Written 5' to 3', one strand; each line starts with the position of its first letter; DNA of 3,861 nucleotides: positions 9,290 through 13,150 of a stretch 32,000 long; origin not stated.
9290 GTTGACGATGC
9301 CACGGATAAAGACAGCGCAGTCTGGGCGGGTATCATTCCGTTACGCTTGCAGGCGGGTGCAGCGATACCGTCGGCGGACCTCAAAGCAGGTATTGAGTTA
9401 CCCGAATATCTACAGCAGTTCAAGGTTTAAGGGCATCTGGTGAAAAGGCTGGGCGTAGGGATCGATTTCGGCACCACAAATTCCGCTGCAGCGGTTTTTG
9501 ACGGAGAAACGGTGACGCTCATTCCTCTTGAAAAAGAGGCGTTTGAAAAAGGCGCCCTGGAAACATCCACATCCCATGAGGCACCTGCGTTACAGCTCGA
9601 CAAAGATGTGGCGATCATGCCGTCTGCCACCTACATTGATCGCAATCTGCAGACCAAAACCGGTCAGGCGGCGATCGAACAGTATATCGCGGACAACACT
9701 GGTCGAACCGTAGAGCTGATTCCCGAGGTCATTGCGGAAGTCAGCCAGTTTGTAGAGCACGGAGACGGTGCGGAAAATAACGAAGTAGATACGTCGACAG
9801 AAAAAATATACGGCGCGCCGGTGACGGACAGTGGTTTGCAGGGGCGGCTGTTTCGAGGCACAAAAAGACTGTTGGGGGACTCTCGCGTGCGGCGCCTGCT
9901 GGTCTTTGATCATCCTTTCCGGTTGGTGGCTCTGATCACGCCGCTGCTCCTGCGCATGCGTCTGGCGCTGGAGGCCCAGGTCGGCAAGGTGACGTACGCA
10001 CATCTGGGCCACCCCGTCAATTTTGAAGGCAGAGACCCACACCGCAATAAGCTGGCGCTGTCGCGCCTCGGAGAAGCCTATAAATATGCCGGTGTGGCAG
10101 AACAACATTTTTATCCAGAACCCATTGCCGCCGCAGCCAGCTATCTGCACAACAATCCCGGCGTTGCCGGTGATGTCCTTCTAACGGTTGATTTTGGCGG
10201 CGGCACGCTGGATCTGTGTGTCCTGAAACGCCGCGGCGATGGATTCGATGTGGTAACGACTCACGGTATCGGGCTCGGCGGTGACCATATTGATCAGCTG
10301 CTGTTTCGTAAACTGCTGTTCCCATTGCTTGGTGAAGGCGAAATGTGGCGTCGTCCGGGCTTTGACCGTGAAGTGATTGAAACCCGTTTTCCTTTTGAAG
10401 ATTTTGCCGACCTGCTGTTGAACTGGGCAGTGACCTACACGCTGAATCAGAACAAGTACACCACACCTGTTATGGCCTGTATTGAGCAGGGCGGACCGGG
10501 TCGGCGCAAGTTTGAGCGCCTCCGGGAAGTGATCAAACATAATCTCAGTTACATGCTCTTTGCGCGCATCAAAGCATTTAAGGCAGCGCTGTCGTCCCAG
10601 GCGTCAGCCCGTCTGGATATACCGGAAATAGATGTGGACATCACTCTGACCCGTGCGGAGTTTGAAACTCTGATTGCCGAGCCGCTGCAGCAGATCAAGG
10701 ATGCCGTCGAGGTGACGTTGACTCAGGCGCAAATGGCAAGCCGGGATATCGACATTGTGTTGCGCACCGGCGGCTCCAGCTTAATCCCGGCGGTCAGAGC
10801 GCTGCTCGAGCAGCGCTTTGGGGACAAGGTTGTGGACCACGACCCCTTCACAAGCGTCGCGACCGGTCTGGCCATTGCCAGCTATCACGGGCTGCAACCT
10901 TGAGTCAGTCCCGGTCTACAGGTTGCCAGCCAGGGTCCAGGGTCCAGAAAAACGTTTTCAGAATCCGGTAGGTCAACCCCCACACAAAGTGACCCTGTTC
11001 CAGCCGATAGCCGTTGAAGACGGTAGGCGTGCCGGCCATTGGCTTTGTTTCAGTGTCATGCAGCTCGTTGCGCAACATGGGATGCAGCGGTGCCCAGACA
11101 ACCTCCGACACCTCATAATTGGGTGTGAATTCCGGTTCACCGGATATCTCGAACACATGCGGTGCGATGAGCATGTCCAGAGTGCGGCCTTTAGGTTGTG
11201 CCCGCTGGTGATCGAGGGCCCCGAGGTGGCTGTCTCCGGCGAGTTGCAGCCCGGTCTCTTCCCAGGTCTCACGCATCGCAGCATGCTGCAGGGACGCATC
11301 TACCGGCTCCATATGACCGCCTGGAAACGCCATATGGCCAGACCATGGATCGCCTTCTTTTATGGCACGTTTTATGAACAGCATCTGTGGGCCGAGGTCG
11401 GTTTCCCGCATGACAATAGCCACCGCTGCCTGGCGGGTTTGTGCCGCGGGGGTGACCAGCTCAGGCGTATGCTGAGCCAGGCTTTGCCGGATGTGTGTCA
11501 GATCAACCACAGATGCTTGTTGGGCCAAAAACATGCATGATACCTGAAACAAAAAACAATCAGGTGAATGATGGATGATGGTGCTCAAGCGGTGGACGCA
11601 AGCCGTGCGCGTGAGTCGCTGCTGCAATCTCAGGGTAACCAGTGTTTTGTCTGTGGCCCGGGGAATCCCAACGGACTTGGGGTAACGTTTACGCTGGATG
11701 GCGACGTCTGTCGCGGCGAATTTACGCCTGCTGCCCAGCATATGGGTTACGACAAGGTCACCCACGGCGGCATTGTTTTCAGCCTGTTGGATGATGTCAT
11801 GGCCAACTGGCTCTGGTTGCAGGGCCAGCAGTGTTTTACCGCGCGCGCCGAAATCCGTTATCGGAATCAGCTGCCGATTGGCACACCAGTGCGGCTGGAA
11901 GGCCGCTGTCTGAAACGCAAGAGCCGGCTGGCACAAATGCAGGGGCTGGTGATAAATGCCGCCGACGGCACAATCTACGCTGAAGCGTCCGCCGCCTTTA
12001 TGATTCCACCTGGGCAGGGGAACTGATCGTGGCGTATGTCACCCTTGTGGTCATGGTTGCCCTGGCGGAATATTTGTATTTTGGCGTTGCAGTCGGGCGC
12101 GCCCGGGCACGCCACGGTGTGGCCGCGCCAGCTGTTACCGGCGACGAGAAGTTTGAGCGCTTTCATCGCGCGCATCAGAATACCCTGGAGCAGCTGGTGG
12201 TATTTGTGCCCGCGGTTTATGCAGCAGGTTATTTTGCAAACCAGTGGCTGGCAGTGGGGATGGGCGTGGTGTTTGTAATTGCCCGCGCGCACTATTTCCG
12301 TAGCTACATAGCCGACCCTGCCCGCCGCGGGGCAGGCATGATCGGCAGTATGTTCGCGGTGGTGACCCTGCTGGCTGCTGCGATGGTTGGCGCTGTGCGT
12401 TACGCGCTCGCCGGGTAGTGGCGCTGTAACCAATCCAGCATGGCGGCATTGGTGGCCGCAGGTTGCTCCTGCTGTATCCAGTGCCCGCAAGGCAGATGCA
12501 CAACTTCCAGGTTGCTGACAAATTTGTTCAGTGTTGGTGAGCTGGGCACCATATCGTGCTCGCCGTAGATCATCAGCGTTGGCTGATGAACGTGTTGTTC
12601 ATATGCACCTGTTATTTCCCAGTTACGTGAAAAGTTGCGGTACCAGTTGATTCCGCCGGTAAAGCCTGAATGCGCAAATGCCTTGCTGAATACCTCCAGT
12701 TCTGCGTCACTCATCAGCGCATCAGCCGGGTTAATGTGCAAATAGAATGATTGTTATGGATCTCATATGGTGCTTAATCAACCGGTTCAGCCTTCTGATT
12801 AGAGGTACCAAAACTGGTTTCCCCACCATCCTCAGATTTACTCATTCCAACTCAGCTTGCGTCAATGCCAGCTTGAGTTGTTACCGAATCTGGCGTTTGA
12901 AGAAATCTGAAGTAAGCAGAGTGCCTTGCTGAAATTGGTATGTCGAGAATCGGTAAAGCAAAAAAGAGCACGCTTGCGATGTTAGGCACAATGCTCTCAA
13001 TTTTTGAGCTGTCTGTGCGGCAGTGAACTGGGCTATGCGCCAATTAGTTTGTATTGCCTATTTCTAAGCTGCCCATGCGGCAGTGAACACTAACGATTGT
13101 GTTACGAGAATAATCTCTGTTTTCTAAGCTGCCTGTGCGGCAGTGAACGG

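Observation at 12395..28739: Whole I-F CRISPR-Cas cassette inserted between ~335-bp direct repeats of a host gene junction, with no integrase or transposase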

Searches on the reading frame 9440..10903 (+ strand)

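Call 8: search_protein_families(library=pfam, proteins=[window:9440-10903:+])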
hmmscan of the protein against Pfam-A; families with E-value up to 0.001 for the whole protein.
window:9440-10903:+ (487 aa): 2 families
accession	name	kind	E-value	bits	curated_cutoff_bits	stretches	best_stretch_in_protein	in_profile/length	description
PF00012.26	HSP70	-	1.5e-23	83.3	20.6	2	378-479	261-370/599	Hsp70 protein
PF06723.19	MreB_Mbl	-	5.5e-08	32.5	27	1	400-480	234-318/327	MreB/Mbl protein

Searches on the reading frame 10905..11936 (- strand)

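Call 67: search_protein_families(library=pfam, proteins=[window:10905-11936:-], max_evalue=0.001)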
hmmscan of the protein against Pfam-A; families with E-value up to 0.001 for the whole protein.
window:10905-11936:- (343 aa): 1 family
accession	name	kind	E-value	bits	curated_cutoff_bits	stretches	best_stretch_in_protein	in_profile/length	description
PF00293.34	NUDIX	-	6.3e-16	59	21.1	1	168-291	2-122/134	NUDIX domain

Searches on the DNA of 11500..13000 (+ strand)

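Call 5: search_dna_similar(query=window:11500-13000:+, collection=ecoli_genomes, mode=near)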
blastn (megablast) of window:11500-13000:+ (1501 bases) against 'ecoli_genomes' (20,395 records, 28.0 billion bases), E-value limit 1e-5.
No match.
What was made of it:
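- Tried and rejected: E. coli genomes: no match (call 5), so the source is not enteric.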

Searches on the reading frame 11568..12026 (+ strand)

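Call 8: search_protein_families(library=pfam, proteins=[window:11568-12026:+])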
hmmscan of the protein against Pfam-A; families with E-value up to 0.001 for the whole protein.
window:11568-12026:+ (152 aa): 2 families
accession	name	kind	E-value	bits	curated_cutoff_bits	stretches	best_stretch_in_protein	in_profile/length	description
PF03061.28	4HBT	-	6.7e-08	33.2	20.6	1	64-135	3-77/79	Thioesterase superfamily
PF13279.12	4HBT_2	-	0.00074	20.4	25.5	1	77-141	34-98/122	Thioesterase-like superfamily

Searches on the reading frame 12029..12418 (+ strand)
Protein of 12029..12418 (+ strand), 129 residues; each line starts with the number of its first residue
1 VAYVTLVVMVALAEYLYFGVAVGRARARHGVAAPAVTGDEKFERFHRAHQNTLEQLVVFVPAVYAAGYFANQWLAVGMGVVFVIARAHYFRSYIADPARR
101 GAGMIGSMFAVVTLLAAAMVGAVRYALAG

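Call 8: search_protein_families(library=pfam, proteins=[window:12029-12418:+])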
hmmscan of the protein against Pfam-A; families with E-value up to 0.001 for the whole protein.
window:12029-12418:+ (129 aa): 1 family
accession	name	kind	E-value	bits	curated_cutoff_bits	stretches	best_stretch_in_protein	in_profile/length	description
PF01124.23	MAPEG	-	1.3e-20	74.3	23.4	1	5-119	2-128/129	MAPEG family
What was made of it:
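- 12029..12418 (+): intact MAPEG-family gene (129 aa), left host flank; its last 24 nt lie inside the left repeat. Pfam PF01124, E 1e-20 (call 8).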

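Call 10: find_encoding_contigs(protein=window:12029-12418:+, flank=10000, max_places=10)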
Protein window:12029-12418:+ (129 aa): no gene with exactly this product is on record in the collection.

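Call 58: search_protein_families(library=ncbifam, proteins=[window:12029-12418:+], max_evalue=0.00001)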
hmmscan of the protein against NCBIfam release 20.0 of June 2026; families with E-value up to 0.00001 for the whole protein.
window:12029-12418:+ (129 aa): 0 families
